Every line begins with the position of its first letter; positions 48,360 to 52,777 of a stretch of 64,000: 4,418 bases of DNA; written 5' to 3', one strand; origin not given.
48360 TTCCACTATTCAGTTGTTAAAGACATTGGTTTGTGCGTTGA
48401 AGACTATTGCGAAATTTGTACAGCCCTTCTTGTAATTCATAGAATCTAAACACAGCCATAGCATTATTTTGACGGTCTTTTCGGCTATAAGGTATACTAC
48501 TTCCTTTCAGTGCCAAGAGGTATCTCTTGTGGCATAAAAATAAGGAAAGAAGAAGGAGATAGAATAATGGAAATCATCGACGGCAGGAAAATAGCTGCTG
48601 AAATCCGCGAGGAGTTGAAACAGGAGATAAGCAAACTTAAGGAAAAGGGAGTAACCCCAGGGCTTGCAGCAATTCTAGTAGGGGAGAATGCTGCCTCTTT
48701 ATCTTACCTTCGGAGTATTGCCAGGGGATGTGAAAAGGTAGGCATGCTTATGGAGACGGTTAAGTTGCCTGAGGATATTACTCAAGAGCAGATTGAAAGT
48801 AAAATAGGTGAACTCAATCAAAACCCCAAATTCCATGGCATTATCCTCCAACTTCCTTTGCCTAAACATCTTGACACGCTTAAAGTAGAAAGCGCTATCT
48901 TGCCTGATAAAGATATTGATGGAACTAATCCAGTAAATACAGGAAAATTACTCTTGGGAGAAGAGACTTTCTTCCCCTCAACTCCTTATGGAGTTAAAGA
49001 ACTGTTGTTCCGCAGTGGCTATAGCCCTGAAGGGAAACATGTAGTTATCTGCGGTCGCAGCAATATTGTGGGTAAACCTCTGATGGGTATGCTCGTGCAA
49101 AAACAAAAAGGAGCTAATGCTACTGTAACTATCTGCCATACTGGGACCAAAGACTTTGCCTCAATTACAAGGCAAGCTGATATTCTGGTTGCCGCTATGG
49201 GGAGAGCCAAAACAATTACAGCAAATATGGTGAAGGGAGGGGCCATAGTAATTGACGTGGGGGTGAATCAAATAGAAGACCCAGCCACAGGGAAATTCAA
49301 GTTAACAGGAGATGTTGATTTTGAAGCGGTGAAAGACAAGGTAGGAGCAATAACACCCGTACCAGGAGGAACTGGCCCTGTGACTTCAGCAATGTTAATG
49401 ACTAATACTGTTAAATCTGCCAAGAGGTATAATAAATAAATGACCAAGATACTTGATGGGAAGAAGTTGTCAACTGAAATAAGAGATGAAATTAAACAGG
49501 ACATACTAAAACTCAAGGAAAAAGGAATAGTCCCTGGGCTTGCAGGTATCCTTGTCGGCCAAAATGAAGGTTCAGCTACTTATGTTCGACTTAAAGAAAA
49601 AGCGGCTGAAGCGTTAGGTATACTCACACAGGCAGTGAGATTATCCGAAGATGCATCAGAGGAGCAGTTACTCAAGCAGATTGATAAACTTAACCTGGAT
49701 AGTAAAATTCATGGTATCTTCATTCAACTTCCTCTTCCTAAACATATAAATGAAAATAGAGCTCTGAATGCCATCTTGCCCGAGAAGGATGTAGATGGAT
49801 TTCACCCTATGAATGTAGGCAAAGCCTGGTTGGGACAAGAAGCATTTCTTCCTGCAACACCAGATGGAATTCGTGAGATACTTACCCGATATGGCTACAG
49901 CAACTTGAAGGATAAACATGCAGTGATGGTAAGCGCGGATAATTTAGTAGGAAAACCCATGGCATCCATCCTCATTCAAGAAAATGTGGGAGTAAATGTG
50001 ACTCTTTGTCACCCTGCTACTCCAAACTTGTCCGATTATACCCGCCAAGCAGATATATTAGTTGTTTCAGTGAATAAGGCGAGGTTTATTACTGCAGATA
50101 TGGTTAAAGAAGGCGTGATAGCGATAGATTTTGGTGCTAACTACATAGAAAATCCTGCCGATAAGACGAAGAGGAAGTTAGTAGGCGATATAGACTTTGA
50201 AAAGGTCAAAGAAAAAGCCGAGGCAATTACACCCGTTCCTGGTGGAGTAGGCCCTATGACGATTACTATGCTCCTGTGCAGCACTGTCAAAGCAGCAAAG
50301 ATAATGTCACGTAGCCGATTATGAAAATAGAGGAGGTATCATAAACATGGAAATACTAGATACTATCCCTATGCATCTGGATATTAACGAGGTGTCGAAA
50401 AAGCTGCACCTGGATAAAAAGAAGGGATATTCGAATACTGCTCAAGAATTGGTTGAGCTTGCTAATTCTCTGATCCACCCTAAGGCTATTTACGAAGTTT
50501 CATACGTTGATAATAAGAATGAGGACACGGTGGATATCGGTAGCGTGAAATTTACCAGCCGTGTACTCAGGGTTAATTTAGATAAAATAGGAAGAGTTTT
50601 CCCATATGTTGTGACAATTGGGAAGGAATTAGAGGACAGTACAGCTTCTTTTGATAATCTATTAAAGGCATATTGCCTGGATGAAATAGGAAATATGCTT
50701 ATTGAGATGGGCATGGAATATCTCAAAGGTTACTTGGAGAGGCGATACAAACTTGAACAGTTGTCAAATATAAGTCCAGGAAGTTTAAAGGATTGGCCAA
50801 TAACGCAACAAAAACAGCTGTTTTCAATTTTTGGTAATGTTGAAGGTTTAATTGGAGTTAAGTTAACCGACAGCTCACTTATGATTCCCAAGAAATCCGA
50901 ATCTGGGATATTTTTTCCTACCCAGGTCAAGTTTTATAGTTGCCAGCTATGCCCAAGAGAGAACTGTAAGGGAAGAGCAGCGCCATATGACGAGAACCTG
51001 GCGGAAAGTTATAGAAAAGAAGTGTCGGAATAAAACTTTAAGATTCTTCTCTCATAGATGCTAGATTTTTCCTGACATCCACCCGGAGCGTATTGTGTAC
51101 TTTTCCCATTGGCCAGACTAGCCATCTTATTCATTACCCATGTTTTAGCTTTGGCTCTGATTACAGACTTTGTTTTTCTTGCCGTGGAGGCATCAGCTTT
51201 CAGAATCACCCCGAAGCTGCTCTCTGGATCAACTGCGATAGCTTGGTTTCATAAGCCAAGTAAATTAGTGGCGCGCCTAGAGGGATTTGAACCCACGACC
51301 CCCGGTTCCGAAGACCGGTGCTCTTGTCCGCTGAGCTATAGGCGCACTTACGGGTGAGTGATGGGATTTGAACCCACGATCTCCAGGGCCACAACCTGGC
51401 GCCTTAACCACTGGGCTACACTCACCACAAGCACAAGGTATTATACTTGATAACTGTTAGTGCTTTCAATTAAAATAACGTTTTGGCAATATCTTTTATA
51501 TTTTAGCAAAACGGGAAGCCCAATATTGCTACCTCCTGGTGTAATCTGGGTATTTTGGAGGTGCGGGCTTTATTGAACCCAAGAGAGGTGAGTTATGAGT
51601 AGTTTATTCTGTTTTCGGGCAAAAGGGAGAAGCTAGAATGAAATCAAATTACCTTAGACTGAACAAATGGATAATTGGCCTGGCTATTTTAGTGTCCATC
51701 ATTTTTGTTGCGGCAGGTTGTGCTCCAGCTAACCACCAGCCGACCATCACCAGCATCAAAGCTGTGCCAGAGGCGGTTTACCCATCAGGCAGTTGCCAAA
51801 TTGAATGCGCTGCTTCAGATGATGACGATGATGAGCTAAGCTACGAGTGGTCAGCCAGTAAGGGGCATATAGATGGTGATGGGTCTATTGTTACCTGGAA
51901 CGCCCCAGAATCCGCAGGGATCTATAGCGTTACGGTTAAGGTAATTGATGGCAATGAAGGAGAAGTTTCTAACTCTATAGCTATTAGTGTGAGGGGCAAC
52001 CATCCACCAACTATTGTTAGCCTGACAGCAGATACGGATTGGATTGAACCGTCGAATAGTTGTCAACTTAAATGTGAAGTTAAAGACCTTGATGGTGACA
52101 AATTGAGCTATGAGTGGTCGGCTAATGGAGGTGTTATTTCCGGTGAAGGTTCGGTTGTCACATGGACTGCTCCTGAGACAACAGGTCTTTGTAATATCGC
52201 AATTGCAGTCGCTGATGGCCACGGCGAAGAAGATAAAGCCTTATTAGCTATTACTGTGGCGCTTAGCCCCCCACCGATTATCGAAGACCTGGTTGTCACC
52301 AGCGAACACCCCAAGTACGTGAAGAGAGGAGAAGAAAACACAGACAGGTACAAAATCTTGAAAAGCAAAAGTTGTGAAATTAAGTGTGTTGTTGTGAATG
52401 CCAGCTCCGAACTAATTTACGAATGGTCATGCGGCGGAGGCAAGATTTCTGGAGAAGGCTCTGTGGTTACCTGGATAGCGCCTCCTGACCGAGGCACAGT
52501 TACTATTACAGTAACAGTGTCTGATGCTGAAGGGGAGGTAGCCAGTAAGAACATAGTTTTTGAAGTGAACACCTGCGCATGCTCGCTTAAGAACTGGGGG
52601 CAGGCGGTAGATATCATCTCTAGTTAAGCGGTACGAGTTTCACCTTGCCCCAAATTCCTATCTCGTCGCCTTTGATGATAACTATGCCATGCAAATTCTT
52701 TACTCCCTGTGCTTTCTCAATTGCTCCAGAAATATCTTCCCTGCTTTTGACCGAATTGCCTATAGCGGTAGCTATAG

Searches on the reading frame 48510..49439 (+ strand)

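Call 87: search_protein_families(library=pfam, proteins=[window:48510-49439:+], max_evalue=0.00001)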
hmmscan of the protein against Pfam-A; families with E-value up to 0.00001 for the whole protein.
window:48510-49439:+ (309 aa): 2 families
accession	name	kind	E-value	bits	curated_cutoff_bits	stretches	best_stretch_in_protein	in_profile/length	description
PF02882.25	THF_DHG_CYH_C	-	3e-62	209.1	27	1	140-306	1-158/160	Tetrahydrofolate dehydrogenase/cyclohydrolase, NAD(P)-binding domain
PF00763.28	THF_DHG_CYH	-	1.9e-39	134.9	32.8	1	23-137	1-115/115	Tetrahydrofolate dehydrogenase/cyclohydrolase, catalytic domain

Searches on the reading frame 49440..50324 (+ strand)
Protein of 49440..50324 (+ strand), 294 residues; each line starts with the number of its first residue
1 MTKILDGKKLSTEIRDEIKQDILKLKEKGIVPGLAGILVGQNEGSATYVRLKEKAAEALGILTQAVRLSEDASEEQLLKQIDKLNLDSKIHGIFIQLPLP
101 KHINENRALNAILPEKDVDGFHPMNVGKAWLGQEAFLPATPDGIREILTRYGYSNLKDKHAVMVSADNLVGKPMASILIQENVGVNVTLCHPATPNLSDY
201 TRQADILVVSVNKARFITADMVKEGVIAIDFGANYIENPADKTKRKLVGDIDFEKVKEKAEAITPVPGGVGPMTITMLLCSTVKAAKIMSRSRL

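Call 87: search_protein_families(library=pfam, proteins=[window:49440-50324:+], max_evalue=0.00001)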
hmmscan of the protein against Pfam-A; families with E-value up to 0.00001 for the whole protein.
window:49440-50324:+ (294 aa): 2 families
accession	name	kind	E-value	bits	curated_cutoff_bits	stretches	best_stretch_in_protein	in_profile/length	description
PF02882.25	THF_DHG_CYH_C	-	2.6e-54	183.3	27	1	122-287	1-157/160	Tetrahydrofolate dehydrogenase/cyclohydrolase, NAD(P)-binding domain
PF00763.28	THF_DHG_CYH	-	1.2e-40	138.8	32.8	1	5-119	1-115/115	Tetrahydrofolate dehydrogenase/cyclohydrolase, catalytic domain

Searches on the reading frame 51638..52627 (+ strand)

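Call 87: search_protein_families(library=pfam, proteins=[window:51638-52627:+], max_evalue=0.00001)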
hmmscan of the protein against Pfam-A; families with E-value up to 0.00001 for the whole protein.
window:51638-52627:+ (329 aa): 6 families
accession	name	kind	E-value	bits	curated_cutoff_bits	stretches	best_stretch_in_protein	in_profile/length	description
PF17963.7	Big_9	-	2.3e-15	57.7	23.6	0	47-116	13-88/89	Bacterial Ig domain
PF00801.26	PKD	-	2e-13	50.6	23.5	0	57-113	23-75/80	PKD domain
PF22352.2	K319L-like_PKD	-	3.1e-12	46.8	27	0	52-118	13-84/84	K319L-like, PKD domain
PF18911.6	PKD_4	-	1.4e-09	38.3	27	0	32-113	1-80/85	PKD domain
PF17892.7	Cadherin_5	-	6.1e-09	36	26.5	0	142-207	27-97/98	Cadherin-like domain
PF05345.18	He_PIG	-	4.9e-07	30.5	24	0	276-310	60-95/96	Putative Ig domain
